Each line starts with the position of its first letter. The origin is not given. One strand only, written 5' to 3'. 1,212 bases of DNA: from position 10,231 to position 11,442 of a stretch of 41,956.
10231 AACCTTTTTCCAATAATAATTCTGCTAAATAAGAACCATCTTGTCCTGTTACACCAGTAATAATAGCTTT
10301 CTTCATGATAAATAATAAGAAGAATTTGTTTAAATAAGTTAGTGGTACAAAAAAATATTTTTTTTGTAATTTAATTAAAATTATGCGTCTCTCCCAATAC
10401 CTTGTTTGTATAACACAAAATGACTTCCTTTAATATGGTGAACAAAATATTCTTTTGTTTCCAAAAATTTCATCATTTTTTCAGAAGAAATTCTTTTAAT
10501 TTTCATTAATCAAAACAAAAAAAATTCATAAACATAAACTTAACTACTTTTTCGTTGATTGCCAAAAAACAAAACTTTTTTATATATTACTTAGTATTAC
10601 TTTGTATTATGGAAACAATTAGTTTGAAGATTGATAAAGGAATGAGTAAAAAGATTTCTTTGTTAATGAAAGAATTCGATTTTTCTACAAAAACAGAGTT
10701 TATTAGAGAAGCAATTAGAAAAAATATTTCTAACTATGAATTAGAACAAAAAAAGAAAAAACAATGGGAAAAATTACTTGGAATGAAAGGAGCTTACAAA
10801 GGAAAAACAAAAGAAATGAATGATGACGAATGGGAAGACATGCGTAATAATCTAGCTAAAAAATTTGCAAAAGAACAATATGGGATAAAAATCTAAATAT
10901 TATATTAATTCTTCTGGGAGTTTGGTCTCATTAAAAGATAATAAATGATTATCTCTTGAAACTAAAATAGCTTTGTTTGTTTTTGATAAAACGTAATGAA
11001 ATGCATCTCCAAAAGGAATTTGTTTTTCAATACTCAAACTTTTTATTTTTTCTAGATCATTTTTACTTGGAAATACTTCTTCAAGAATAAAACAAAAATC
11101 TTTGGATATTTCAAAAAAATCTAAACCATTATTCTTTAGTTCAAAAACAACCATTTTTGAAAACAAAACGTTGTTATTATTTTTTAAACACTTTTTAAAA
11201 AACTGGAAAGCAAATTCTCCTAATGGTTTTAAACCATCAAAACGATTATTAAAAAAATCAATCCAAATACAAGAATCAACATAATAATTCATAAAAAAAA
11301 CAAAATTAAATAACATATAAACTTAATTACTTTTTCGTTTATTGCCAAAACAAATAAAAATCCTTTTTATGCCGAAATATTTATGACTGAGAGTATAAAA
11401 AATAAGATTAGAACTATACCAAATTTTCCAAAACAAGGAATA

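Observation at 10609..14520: Two paralogous RHH/PIN pairs, both arranged tail-to-tail instead of as a vapBC-type operon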

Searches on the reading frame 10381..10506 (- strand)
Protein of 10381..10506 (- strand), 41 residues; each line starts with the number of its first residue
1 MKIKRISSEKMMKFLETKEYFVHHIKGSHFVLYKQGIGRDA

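Call 3: search_protein_families(library=pfam, proteins=[window:10381-10506:-], max_evalue=1)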
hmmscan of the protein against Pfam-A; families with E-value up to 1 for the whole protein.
window:10381-10506:- (41 aa): 2 families
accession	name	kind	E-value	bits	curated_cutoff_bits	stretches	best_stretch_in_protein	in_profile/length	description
PF07927.17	HicA_toxin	-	0.029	14.9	27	1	9-36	2-29/58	HicA toxin of bacterial toxin-antitoxin,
PF17014.10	Mad3_BUB1_I_2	-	0.074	13.6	37.6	1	1-37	36-73/128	Putative Mad3/BUB1 like region 1 protein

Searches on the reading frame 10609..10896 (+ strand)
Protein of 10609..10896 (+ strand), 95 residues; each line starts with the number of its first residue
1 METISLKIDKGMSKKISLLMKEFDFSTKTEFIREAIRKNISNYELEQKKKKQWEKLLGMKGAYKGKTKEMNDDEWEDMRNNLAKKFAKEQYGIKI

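Call 3: search_protein_families(library=pfam, proteins=[window:10609-10896:+], max_evalue=1)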
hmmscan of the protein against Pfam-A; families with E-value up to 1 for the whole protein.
window:10609-10896:+ (95 aa): 5 families
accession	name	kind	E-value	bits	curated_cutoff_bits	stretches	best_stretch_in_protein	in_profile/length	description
PF17723.7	RHH_8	-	0.0046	17.5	25.4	1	14-49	16-51/119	Ribbon-Helix-Helix transcriptional regulator family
PF16062.10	MavL-like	-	0.013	14.8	27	1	24-82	139-194/448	ADP-ribosylhydrolase MavL-like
PF18496.6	ColG_sub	-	0.071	13.8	27.8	1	36-84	23-72/117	Collagenase G catalytic helper subdomain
PF01402.27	RHH_1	-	0.072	13.5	20.5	1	4-38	2-35/39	Ribbon-helix-helix protein, copG family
PF20251.4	Big_14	-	0.093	13.1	27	0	42-64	38-59/104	Bacterial Ig-like domain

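Call 32: search_protein_families(library=ncbifam, proteins=[window:10609-10896:+], max_evalue=0.1)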
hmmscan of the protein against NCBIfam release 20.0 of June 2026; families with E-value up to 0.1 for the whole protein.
window:10609-10896:+ (95 aa): 5 families
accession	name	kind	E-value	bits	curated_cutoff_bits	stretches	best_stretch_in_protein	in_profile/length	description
NF058555.1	TransRegCdrSHalo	equivalog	0.0041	17.1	100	1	1-54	1-59/61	transcriptional regulator CdrS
NF003381.0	PRK04460.1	equivalog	0.018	15.1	105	1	4-52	7-55/139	nickel-responsive transcriptional regulator NikR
NF002815.0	PRK02967.1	equivalog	0.032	14.2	83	1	1-52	1-52/139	nickel-responsive transcriptional regulator NikR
NF002169.0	PRK01002.1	subfamily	0.054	13.4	111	1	1-46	4-49/141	nickel responsive regulator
NF001884.0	PRK00630.1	subfamily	0.061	13.4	119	1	17-72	26-81/148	nickel responsive regulator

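Call 75: search_protein_families(library=padloc, proteins=[window:10609-10896:+], max_evalue=0.01)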
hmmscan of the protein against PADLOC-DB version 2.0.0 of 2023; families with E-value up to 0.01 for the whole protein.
window:10609-10896:+ (95 aa): 0 families

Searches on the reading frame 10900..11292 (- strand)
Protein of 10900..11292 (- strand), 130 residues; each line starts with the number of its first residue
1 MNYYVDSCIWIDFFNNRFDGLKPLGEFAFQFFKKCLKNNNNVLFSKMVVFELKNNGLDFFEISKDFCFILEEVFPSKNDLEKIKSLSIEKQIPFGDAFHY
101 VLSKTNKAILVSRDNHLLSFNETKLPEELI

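Call 3: search_protein_families(library=pfam, proteins=[window:10900-11292:-], max_evalue=1)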
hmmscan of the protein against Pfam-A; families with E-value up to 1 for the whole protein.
window:10900-11292:- (130 aa): 2 families
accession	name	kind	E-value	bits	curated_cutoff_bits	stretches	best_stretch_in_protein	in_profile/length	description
PF01850.27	PIN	-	2.3e-05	25.4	23.6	1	3-117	1-114/120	PIN domain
PF11020.14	DUF2610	-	0.034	14.5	21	0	78-106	52-80/81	Domain of unknown function (DUF2610)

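Call 32: search_protein_families(library=ncbifam, proteins=[window:10900-11292:-], max_evalue=0.1)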
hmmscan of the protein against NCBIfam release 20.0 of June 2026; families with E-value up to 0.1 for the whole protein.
window:10900-11292:- (130 aa): 1 family
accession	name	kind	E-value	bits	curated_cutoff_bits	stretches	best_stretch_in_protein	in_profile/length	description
NF047959.1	TA_toxin_VapC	equivalog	0.067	13.3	80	0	5-52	3-42/125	type II toxin-antitoxin system VapC family toxin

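Call 47: find_homologous_proteins(query=window:10900-11292:-, max_evalue=0.001)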
Query window:10900-11292:- (130 aa): 22 proteins with E <= 0.001 among 106 candidates.
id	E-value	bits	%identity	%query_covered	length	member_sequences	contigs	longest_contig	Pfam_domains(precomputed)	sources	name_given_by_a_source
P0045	8.0e-80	283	100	100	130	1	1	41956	PF01850.28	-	-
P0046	1.2e-69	251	86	100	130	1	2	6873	-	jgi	jgi:hypothetical protein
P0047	2.8e-63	230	78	100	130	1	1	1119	-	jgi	jgi:hypothetical protein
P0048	1.6e-62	227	76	100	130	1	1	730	-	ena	-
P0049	3.0e-58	214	74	98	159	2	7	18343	PF01850.28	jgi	jgi:hypothetical protein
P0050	1.8e-52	195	68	100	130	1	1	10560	-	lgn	-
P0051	5.3e-35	138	54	100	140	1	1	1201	-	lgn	-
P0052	8.0e-25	106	47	100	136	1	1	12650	PF01850.28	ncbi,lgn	-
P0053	2.4e-24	104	43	100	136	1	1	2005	PF01850.28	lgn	-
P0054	1.8e-23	101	44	100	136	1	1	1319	PF01850.28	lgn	-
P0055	2.9e-23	101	46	100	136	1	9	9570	PF01850.28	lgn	-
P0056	3.9e-23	100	42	99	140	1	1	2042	-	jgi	-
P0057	7.3e-23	99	41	98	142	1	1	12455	PF01850.28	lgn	-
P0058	1.9e-22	98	44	98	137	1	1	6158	PF01850.28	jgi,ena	-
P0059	4.7e-22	97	45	99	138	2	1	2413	PF01850.28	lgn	-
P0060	2.2e-21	94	42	100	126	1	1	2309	PF01850.28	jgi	jgi:rRNA-processing protein FCF1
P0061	2.6e-21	94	41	98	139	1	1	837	PF01850.28,PF16289.12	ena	-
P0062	2.8e-21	94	40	100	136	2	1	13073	PF01850.28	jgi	jgi:predicted nucleic acid-binding protein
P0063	5.0e-18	84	39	99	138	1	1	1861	PF01850.28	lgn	-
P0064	1.5e-17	82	39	99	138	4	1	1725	PF01850.28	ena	-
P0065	3.1e-16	78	38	92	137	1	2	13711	PF01850.28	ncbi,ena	-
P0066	1.6e-15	75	38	98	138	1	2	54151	-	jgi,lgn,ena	-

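Call 48: find_encoding_contigs(protein=P0049, flank=2500, max_places=3)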
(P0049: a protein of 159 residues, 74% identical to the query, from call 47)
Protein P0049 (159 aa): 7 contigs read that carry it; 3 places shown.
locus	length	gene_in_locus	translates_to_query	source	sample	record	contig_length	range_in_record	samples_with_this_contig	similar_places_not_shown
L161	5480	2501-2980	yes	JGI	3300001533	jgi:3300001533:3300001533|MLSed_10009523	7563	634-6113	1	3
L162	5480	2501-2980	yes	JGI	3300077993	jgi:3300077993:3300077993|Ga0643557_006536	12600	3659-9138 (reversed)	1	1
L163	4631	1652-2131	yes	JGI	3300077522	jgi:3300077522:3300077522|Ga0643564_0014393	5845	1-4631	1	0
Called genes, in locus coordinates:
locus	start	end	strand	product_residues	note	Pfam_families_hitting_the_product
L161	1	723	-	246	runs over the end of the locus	PF01048:PNP_UDP_1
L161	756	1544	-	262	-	PF19810:HFX_2341_N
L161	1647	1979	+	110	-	-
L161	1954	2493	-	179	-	PF00156:Pribosyltran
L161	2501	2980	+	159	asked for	PF01850:PIN (faint)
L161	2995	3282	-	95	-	-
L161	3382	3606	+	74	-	PF07927:HicA_toxin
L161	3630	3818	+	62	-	PF15919:HicB_lk_antitox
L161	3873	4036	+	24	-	-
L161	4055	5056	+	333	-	PF01370:Epimerase, PF16363:GDP_Man_Dehyd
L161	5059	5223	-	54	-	PF26477:DUF8150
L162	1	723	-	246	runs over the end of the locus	PF01048:PNP_UDP_1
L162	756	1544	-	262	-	PF19810:HFX_2341_N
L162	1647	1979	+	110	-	-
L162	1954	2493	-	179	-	PF00156:Pribosyltran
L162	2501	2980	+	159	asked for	PF01850:PIN (faint)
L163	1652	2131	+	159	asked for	PF01850:PIN (faint)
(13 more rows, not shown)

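Call 49: find_encoding_contigs(protein=P0050, flank=2500, max_places=2)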
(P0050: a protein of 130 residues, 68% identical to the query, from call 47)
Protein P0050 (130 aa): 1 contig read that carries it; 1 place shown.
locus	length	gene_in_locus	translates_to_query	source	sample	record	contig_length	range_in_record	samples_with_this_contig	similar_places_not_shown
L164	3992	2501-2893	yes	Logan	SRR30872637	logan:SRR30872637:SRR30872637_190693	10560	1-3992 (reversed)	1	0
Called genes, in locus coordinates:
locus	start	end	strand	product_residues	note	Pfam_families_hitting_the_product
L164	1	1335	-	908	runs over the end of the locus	PF17936:Big_6 (faint), PF19077:Big_13 (faint), PF13750:Big_3_3 (faint), PF17957:Big_7 (weak)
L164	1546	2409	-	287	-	PF01142:TruD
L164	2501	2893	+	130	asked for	-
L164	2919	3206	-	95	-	-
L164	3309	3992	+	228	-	?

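Call 50: find_encoding_contigs(protein=P0052, flank=2500, max_places=2)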
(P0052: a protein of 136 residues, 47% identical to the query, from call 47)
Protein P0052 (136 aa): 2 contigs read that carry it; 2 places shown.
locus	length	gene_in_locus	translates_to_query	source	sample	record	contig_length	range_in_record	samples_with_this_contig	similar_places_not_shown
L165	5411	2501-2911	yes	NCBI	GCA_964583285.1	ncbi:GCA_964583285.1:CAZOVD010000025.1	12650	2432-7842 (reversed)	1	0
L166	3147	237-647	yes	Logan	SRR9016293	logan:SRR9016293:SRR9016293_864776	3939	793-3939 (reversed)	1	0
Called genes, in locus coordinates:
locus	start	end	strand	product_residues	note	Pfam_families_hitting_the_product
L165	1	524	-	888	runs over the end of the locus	PF19077:Big_13 (faint), PF00041:fn3 (weak), PF17957:Big_7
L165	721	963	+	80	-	PF17723:RHH_8 (weak)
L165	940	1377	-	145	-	PF01850:PIN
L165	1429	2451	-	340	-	PF01142:TruD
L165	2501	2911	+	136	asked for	PF01850:PIN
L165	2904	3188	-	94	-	-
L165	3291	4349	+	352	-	PF01370:Epimerase, PF16363:GDP_Man_Dehyd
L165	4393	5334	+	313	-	PF04321:RmlD_sub_bind (faint), PF01073:3Beta_HSD (faint), PF01370:Epimerase, PF02719:Polysacc_synt_2 (faint), PF07993:NAD_binding_4 (faint), PF13460:NAD_binding_10 (faint), PF16363:GDP_Man_Dehyd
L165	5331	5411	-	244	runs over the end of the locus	PF05050:Methyltransf_21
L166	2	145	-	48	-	?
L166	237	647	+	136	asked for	PF01850:PIN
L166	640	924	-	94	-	-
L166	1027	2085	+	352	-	PF01370:Epimerase, PF16363:GDP_Man_Dehyd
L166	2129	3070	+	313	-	PF04321:RmlD_sub_bind (faint), PF01073:3Beta_HSD (faint), PF01370:Epimerase, PF02719:Polysacc_synt_2 (faint), PF07993:NAD_binding_4 (faint), PF13460:NAD_binding_10 (faint), PF16363:GDP_Man_Dehyd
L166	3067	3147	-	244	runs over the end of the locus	PF05050:Methyltransf_21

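Call 51: find_encoding_contigs(protein=P0057, flank=2500, max_places=2)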
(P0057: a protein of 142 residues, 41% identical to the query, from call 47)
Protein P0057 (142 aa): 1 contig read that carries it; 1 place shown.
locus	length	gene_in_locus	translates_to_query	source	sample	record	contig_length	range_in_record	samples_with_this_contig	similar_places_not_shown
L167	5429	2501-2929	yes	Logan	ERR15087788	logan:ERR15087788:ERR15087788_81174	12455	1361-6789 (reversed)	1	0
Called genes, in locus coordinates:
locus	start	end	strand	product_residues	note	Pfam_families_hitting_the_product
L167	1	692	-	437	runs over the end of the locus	-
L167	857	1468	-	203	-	-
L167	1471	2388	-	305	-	PF07091:FmrO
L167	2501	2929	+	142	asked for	PF01850:PIN (weak)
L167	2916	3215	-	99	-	-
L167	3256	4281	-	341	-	PF00752:XPG_N, PF00867:XPG_I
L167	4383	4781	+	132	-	-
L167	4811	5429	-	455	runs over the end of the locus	PF04326:SLFN_AlbA_2, PF13749:HATPase_c_4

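Call 70: find_encoding_contigs(protein=P0066, flank=2000, max_places=2)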
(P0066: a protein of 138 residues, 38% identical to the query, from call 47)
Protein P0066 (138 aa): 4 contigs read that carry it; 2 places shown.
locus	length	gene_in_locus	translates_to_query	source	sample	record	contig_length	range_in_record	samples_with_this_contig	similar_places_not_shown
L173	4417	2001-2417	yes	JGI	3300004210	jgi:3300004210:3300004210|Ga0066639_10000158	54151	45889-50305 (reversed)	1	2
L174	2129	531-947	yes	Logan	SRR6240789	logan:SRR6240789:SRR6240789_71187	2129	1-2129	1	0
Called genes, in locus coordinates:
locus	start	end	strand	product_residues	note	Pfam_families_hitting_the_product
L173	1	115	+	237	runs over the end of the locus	-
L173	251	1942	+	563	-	PF06418:CTP_synth_N, PF00117:GATase, PF07722:Peptidase_C26 (weak)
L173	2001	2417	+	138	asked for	-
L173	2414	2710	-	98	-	-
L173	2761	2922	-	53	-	PF07191:Zn_ribbon_6 (faint), PF03966:Trm112p, PF22191:IBR_1 (weak), PF08271:Zn_Ribbon_TF (faint)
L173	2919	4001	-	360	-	PF13439:Glyco_transf_4, PF13579:Glyco_trans_4_4 (faint), PF20706:GT4-conflict, PF00534:Glycos_transf_1, PF13692:Glyco_trans_1_4, PF13524:Glyco_trans_1_2 (weak)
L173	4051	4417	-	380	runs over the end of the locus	PF00535:Glycos_transf_2, PF10111:Glyco_tranf_2_2 (weak)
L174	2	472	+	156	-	?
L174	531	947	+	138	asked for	-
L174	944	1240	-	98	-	-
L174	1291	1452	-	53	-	PF07191:Zn_ribbon_6 (faint), PF03966:Trm112p, PF22191:IBR_1 (weak), PF08271:Zn_Ribbon_TF (faint)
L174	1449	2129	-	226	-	?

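Call 71: find_encoding_contigs(protein=P0065, flank=2000, max_places=2)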
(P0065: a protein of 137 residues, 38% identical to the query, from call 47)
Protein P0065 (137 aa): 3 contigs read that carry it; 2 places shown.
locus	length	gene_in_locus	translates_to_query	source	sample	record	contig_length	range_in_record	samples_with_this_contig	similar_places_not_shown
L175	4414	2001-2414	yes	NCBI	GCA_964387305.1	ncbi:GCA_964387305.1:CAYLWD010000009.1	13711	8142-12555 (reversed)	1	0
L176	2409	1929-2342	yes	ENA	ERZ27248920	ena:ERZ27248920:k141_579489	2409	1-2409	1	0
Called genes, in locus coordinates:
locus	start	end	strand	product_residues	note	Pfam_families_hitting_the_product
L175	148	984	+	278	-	PF01261:AP_endonuc_2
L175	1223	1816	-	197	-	PF00352:TBP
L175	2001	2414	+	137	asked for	PF01850:PIN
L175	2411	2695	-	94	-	-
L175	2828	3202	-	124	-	PF03479:PCC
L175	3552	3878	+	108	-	PF01157:Ribosomal_L21e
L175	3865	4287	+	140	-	PF03874:RNA_pol_Rpb4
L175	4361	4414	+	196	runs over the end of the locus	PF04919:DUF655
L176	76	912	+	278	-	PF01261:AP_endonuc_2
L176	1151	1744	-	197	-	PF00352:TBP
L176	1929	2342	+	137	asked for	PF01850:PIN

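Call 72: find_encoding_contigs(protein=P0062, flank=2000, max_places=2)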
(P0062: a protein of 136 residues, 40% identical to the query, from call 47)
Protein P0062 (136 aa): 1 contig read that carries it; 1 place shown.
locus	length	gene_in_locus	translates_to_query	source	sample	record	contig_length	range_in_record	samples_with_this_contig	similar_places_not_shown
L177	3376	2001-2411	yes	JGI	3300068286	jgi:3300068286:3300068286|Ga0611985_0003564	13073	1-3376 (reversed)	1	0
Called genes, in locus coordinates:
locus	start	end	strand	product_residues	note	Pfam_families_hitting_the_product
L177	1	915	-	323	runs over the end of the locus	PF01142:TruD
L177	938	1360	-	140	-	PF05168:HEPN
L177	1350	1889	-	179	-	PF01909:NTP_transf_2, PF18765:Polbeta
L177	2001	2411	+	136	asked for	PF01850:PIN (weak)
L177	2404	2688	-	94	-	-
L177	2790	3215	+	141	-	PF01467:CTP_transf_like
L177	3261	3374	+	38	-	?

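Call 75: search_protein_families(library=padloc, proteins=[window:10900-11292:-], max_evalue=0.01)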
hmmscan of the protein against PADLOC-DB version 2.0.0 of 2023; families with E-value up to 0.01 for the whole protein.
window:10900-11292:- (130 aa): 0 families
